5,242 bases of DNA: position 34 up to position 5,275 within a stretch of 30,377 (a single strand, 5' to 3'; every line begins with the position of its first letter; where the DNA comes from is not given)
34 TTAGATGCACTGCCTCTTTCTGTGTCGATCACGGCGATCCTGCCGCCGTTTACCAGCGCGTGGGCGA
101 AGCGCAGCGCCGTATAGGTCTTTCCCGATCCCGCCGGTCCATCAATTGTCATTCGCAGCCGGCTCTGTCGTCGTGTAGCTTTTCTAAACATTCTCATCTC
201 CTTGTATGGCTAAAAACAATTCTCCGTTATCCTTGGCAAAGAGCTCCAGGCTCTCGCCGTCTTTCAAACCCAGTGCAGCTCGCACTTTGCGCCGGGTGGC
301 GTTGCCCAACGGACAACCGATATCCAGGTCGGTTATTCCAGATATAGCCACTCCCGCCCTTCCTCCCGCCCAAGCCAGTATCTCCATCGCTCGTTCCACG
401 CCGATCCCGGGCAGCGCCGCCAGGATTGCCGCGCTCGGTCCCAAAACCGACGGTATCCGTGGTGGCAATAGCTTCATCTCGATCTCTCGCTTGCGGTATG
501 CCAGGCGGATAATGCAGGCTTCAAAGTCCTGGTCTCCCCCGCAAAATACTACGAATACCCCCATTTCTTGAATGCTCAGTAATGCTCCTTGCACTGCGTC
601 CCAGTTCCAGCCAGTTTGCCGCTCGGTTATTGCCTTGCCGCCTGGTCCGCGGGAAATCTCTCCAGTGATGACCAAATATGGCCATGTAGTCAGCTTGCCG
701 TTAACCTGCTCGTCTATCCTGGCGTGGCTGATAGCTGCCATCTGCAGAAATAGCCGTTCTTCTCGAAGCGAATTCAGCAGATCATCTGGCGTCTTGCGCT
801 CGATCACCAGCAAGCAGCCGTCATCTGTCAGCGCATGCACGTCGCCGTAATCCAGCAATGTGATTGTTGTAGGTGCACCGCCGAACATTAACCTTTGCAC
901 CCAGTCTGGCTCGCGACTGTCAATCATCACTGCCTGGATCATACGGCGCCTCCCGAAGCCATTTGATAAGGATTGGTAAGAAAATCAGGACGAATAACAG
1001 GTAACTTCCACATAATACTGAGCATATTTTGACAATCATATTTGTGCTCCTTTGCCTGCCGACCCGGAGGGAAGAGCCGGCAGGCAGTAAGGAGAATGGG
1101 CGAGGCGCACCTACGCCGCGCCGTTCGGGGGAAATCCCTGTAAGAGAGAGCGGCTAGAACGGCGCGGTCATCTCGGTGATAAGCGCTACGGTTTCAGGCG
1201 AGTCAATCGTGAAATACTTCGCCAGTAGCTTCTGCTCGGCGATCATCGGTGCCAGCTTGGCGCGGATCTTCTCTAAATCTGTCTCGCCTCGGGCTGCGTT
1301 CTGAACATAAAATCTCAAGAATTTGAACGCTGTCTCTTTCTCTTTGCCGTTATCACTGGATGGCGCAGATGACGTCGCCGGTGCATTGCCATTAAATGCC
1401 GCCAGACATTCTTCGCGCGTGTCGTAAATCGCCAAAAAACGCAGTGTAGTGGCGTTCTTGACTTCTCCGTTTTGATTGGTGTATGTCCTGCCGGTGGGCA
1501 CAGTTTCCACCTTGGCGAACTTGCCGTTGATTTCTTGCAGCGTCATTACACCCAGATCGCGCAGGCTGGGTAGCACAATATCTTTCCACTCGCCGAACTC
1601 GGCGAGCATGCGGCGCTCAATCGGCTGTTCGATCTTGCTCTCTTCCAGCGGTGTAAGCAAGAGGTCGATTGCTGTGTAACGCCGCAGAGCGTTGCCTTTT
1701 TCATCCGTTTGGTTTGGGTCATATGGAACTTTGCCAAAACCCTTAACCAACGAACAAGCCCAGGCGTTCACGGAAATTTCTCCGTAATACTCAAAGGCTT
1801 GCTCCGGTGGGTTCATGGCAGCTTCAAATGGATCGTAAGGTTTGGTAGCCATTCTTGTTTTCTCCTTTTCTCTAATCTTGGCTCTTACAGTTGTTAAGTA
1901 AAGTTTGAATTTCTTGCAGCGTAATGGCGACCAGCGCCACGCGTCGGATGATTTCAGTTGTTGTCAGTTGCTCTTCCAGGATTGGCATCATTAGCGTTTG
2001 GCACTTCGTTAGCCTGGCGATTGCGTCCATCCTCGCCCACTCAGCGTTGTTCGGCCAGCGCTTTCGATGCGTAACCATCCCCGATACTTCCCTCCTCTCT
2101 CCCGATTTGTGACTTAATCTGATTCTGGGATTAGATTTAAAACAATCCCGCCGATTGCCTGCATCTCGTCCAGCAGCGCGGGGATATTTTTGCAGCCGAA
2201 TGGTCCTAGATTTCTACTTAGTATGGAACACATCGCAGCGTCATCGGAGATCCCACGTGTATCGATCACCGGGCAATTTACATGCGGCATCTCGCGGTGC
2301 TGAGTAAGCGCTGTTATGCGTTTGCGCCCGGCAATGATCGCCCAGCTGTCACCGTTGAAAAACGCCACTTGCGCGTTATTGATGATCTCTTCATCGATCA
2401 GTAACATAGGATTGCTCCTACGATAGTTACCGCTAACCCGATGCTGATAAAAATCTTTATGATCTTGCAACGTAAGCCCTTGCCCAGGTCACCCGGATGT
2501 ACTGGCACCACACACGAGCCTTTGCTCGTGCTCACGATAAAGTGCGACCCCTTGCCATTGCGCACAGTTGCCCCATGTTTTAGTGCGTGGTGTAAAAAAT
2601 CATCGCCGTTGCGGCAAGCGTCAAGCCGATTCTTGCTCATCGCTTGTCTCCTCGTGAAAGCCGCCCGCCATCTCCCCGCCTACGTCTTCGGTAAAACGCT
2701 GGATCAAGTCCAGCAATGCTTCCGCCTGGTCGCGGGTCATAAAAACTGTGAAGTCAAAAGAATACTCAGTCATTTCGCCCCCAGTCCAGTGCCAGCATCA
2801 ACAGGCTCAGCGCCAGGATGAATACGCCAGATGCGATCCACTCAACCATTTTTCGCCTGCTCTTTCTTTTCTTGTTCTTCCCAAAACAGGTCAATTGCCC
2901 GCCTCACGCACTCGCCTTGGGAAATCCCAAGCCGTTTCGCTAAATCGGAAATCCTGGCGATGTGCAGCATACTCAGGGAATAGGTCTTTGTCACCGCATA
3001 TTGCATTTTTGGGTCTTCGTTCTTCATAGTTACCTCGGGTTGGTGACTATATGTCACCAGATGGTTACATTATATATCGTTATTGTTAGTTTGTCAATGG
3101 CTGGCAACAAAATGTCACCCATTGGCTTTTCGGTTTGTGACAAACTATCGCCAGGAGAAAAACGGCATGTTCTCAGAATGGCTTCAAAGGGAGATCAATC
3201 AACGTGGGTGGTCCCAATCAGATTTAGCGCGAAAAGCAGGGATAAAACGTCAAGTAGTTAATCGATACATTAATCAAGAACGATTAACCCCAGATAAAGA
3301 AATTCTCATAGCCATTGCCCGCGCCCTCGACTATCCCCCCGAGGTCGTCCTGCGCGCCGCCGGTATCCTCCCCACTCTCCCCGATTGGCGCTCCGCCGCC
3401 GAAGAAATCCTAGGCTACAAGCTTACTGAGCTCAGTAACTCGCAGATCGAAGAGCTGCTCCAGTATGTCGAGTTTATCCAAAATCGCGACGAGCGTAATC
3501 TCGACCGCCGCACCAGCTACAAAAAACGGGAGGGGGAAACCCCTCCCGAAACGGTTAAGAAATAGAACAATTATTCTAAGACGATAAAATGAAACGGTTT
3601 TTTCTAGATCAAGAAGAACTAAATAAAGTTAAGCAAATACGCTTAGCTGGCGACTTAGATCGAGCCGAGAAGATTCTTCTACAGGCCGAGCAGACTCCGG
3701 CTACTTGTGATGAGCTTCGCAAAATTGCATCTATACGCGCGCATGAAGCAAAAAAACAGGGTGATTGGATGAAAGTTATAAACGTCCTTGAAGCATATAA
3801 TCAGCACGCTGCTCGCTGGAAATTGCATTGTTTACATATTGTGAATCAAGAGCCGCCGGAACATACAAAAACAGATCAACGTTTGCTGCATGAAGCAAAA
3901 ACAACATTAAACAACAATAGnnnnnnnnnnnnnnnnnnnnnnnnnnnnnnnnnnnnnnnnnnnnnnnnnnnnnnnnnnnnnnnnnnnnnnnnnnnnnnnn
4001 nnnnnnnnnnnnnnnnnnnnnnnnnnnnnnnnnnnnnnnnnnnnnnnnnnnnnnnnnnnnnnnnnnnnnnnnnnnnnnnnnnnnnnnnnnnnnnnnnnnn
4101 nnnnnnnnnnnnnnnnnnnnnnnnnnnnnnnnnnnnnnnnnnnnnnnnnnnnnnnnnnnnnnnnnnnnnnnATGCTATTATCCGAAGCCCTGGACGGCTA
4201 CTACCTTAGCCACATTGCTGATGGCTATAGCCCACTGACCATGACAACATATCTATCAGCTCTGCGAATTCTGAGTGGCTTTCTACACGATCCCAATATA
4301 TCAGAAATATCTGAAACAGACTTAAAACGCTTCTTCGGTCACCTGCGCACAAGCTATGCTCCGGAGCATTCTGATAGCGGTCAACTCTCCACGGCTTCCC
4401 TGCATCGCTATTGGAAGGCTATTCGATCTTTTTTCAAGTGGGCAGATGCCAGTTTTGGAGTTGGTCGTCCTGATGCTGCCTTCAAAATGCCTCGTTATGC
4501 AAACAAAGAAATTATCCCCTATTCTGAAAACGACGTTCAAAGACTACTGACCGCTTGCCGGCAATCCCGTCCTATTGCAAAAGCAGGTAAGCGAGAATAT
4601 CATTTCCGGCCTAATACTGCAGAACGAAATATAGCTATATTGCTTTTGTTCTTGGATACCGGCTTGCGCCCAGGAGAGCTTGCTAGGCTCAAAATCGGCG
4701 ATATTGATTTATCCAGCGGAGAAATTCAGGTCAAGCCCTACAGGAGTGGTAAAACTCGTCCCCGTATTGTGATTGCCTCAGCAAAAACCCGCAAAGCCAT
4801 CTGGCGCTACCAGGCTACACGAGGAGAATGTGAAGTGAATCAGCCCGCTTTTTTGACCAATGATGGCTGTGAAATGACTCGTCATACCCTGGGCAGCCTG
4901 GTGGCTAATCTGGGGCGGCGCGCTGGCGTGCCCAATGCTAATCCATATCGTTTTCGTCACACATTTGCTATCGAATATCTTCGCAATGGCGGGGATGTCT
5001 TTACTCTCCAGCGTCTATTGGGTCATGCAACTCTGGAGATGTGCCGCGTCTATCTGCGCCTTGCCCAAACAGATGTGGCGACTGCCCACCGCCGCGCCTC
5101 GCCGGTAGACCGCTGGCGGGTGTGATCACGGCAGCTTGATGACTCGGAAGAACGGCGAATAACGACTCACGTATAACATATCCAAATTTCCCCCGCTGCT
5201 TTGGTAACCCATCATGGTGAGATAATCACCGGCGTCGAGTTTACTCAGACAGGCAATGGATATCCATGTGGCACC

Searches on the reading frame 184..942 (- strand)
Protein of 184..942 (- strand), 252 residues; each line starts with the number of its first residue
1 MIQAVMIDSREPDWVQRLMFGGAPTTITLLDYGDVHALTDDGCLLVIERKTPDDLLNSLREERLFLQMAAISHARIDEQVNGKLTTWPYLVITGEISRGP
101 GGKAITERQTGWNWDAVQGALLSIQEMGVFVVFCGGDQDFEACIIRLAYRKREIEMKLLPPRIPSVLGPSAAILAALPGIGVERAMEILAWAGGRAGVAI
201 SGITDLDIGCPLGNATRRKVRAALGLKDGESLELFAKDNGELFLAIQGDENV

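Call 49: search_protein_families(library=pfam, proteins=[window:184-942:-], max_evalue=0.001)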
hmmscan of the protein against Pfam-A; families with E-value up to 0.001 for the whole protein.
window:184-942:- (252 aa): 1 family
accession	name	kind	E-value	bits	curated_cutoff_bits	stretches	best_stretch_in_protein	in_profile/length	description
PF02732.21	ERCC4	-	1.5e-10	41.6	24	1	7-141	1-134/140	ERCC4 domain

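Call 61: search_protein_families(library=ncbifam, proteins=[window:184-942:-], max_evalue=0.01)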
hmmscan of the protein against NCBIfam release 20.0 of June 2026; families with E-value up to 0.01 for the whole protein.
window:184-942:- (252 aa): 2 families
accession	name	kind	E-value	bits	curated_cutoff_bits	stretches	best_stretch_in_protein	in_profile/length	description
NF010337.0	PRK13766.1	equivalog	3.4e-10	38.7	610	1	4-193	572-744/781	Hef nuclease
NF040956.1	Arch_Xpf_endonucase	equivalog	0.0011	18.6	300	1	45-190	42-176/222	3'-flap repair endonuclease Xpf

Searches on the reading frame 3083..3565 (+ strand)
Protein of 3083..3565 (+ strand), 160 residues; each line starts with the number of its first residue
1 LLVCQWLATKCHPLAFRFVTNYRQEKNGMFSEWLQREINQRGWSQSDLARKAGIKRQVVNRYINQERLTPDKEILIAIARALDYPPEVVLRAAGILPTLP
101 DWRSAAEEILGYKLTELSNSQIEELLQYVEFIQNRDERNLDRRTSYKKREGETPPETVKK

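Call 50: search_protein_families(library=pfam, proteins=[window:3083-3565:+], max_evalue=0.001)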
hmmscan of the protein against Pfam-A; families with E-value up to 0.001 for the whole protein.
window:3083-3565:+ (160 aa): 5 families
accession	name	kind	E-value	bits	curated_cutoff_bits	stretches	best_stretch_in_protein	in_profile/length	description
PF01381.28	HTH_3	-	3.2e-13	49.9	23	1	36-87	3-53/55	Helix-turn-helix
PF13443.12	HTH_26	-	1.9e-08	34.9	22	1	34-86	2-54/63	Cro/C1-type HTH DNA-binding domain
PF13560.12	HTH_31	-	1.6e-06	28.8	27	1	40-88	12-60/64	Helix-turn-helix domain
PF12844.13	HTH_19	-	4.9e-05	23.6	30.2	1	40-94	10-63/64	Helix-turn-helix domain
PF15943.11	YdaS_toxin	-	0.00062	20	30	0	37-78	4-43/65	Bacterial toxin YdaS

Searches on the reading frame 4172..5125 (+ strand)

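Call 49: search_protein_families(library=pfam, proteins=[window:4172-5125:+], max_evalue=0.001)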
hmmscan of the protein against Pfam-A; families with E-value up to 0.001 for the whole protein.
window:4172-5125:+ (317 aa): 4 families
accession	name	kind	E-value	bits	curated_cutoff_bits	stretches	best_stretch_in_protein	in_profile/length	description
PF00589.27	Phage_integrase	-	2.5e-23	83.1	27.1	1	120-298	6-169/172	Phage integrase family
PF02899.23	Phage_int_SAM_1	-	7.7e-08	32.9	22.3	1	15-91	10-79/83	Phage integrase, N-terminal SAM-like domain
PF13495.12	Phage_int_SAM_4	-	1.1e-07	32.5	27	1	17-90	12-77/85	Phage integrase, N-terminal SAM-like domain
PF13102.12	Phage_int_SAM_5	-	0.00062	20.5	22.3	0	18-91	13-82/98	Phage integrase SAM-like domain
